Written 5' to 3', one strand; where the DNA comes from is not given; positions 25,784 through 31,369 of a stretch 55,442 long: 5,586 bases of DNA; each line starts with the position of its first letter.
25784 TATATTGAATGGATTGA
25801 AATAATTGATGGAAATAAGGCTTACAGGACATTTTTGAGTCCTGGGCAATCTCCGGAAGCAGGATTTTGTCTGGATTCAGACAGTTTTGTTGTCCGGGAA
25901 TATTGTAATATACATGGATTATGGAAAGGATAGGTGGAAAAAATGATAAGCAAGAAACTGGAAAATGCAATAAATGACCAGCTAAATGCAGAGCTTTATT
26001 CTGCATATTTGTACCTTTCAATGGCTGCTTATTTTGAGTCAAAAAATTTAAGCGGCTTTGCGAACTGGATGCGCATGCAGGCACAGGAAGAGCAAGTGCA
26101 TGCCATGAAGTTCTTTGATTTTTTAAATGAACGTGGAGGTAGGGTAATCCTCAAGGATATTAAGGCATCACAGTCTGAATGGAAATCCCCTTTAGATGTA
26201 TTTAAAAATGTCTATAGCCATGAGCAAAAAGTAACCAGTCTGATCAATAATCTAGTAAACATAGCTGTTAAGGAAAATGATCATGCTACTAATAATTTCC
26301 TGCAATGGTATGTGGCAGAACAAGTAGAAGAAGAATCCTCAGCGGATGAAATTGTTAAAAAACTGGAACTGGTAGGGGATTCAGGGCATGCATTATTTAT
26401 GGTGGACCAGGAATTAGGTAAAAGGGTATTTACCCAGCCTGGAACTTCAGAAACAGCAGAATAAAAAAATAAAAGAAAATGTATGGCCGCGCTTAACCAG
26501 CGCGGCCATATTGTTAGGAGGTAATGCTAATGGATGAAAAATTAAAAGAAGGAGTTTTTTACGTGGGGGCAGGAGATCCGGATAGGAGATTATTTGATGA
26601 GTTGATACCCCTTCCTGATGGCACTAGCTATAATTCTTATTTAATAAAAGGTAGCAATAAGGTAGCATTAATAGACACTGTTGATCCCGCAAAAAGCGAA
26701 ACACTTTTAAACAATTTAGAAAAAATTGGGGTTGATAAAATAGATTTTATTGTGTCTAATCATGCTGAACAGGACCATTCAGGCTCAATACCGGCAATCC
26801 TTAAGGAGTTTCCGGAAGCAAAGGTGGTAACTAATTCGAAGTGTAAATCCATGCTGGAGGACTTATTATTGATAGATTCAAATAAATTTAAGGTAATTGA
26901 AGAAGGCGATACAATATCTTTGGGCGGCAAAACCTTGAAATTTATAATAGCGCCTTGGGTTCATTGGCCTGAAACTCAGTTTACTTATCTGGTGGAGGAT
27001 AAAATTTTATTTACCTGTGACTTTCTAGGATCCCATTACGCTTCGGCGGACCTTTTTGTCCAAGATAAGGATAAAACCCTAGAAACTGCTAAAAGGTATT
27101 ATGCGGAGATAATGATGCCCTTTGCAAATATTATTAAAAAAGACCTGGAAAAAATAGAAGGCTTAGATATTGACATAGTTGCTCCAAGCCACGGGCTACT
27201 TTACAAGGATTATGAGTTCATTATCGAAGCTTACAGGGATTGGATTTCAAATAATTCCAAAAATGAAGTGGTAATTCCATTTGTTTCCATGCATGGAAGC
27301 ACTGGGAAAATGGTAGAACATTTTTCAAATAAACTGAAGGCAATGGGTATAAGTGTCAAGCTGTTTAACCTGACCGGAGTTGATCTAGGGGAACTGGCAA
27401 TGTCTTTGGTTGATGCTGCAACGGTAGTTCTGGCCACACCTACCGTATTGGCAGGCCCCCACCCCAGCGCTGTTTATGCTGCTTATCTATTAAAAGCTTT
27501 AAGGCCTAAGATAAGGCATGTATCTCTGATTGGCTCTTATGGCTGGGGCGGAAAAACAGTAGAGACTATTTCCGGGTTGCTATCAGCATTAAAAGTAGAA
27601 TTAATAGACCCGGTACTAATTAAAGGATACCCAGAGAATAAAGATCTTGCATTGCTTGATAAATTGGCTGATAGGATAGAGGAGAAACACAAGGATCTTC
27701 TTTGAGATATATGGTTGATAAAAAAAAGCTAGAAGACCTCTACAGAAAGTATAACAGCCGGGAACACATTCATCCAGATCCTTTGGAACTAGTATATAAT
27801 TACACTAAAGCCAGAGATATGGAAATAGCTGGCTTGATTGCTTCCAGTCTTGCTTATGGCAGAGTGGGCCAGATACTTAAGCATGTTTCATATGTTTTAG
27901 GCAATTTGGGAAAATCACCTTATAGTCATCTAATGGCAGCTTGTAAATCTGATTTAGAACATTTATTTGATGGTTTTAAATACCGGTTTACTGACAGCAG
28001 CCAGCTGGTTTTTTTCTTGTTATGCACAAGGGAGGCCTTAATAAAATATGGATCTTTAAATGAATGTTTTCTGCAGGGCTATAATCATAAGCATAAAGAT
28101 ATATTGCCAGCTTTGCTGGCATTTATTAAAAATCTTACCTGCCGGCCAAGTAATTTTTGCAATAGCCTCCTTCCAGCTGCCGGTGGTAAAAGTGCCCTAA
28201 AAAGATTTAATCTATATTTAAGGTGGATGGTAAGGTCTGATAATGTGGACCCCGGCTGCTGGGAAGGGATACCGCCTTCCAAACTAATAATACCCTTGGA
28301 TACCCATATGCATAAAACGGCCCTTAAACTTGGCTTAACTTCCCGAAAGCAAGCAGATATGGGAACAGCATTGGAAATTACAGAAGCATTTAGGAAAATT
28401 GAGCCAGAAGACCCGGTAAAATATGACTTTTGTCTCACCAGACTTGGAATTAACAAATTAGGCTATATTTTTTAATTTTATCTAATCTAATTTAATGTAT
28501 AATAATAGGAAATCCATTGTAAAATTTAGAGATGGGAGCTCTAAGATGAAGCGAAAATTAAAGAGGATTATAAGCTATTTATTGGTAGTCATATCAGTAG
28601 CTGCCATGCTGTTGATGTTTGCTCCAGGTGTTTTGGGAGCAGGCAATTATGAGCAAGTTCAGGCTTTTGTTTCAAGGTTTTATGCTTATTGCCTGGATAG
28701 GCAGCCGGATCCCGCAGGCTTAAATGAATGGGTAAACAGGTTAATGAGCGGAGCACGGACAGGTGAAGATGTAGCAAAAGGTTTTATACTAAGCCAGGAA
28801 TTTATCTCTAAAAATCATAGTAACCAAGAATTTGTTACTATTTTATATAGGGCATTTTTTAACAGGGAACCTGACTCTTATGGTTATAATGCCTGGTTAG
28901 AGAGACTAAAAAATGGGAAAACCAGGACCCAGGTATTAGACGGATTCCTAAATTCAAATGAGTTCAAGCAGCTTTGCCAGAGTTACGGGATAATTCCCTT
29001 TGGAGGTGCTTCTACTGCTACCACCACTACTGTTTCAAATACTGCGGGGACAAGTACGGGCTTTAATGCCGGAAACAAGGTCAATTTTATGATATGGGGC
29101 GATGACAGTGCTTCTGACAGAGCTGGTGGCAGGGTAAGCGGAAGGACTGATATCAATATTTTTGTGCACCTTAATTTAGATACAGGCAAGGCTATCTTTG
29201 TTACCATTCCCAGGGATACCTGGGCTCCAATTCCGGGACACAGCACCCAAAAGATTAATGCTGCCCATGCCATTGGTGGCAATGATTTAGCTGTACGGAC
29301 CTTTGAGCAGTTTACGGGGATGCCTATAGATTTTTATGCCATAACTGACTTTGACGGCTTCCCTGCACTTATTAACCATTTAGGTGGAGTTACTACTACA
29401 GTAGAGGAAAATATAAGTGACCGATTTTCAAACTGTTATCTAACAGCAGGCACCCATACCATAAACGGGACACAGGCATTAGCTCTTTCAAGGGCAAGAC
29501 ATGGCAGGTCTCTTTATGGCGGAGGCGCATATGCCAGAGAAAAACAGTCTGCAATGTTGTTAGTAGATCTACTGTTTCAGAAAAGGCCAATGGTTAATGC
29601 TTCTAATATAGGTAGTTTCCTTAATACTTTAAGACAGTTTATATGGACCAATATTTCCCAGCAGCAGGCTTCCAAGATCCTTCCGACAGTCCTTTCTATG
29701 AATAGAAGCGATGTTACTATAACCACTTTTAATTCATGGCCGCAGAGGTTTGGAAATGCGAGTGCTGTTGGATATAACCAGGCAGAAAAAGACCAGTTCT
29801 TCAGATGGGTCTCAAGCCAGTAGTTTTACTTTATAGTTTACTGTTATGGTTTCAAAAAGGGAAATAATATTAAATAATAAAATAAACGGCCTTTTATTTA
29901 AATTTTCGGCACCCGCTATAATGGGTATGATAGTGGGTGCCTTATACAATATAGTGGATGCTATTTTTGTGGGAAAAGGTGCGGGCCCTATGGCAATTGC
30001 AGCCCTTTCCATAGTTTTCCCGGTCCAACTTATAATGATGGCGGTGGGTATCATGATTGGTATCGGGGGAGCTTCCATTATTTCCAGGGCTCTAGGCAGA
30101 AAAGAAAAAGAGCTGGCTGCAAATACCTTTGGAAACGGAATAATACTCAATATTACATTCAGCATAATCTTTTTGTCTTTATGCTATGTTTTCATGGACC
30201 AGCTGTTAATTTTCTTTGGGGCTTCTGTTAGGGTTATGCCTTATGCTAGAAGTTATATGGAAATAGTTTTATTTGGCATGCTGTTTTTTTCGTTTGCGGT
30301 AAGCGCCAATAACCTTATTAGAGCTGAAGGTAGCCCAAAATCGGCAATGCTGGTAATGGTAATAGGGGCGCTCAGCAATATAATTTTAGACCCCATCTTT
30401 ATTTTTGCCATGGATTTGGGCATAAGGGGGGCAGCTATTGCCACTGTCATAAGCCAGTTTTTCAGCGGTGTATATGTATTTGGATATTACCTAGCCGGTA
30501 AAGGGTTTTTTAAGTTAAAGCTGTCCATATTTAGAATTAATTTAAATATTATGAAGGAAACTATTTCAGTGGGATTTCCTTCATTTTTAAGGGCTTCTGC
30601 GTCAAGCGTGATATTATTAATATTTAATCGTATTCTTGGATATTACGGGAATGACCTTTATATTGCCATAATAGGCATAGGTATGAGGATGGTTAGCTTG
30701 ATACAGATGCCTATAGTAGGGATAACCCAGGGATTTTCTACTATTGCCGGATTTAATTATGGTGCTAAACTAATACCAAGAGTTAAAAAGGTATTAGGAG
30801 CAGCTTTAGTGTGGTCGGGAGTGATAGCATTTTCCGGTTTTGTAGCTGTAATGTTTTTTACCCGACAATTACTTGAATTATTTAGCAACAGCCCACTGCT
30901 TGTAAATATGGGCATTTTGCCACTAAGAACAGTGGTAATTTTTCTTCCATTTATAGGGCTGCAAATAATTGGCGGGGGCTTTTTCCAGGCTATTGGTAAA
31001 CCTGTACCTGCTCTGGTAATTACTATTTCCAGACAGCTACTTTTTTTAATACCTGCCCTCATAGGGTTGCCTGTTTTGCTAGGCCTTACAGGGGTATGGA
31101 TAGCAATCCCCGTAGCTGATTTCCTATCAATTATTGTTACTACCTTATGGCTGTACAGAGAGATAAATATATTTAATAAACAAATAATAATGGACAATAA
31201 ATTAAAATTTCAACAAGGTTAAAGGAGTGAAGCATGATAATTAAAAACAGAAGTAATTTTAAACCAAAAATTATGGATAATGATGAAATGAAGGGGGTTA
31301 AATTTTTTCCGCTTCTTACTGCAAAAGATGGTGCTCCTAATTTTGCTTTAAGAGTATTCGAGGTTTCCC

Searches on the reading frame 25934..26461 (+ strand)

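Call 38: search_protein_families(library=pfam, proteins=[window:25934-26461:+], max_evalue=0.00001)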
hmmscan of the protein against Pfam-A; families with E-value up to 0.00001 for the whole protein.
window:25934-26461:+ (176 aa): 1 family
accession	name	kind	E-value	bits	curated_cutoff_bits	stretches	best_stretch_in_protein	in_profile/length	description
PF00210.30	Ferritin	-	3.2e-45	154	24.5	1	11-146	2-141/142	Ferritin-like domain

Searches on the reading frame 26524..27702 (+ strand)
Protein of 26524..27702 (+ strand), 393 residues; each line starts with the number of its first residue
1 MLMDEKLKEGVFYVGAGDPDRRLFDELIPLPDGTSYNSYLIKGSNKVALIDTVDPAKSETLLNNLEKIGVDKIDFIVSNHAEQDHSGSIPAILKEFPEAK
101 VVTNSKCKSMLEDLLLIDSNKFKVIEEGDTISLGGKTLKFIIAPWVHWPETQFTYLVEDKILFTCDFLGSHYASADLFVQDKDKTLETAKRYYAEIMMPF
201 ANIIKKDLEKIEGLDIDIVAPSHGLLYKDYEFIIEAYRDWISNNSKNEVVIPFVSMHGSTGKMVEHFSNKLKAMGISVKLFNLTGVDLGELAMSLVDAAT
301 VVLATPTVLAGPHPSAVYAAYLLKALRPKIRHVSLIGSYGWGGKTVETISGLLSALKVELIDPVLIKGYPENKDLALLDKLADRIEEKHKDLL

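Call 38: search_protein_families(library=pfam, proteins=[window:26524-27702:+], max_evalue=0.00001)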
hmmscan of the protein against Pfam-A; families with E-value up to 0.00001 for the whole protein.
window:26524-27702:+ (393 aa): 2 families
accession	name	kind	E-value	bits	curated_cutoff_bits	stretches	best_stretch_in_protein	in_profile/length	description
PF19583.5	ODP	-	5.4e-27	95.4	27.2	1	36-224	3-194/194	ODP family beta lactamase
PF00753.33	Lactamase_B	-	1.1e-11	45.5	22.7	1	34-223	4-196/196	Metallo-beta-lactamase superfamily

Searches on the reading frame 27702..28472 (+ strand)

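Call 38: search_protein_families(library=pfam, proteins=[window:27702-28472:+], max_evalue=0.00001)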
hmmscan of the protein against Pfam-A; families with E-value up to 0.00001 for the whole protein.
window:27702-28472:+ (257 aa): 1 family
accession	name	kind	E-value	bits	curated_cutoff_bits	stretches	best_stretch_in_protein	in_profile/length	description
PF09674.15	DUF2400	-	1.3e-73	248.2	25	1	26-250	1-224/225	Protein of unknown function (DUF2400)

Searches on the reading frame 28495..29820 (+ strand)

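Call 39: search_protein_families(library=pfam, proteins=[window:28495-29820:+], max_evalue=0.00001)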
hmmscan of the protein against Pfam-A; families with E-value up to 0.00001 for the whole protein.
window:28495-29820:+ (442 aa): 2 families
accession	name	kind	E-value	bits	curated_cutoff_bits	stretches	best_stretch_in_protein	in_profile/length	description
PF13946.11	DUF4214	-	2.8e-34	117.5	23.2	2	94-160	1-71/72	Domain of unknown function (DUF4214)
PF03816.19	LytR_cpsA_psr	-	6.6e-33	114.4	24.6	1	217-339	1-127/150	LytR_cpsA_psr family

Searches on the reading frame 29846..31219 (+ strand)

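Call 39: search_protein_families(library=pfam, proteins=[window:29846-31219:+], max_evalue=0.00001)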
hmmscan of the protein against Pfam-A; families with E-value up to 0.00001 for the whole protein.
window:29846-31219:+ (458 aa): 1 family
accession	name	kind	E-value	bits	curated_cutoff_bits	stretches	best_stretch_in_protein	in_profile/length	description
PF01554.23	MatE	-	6.2e-45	153.2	24.9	2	23-184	1-161/161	MatE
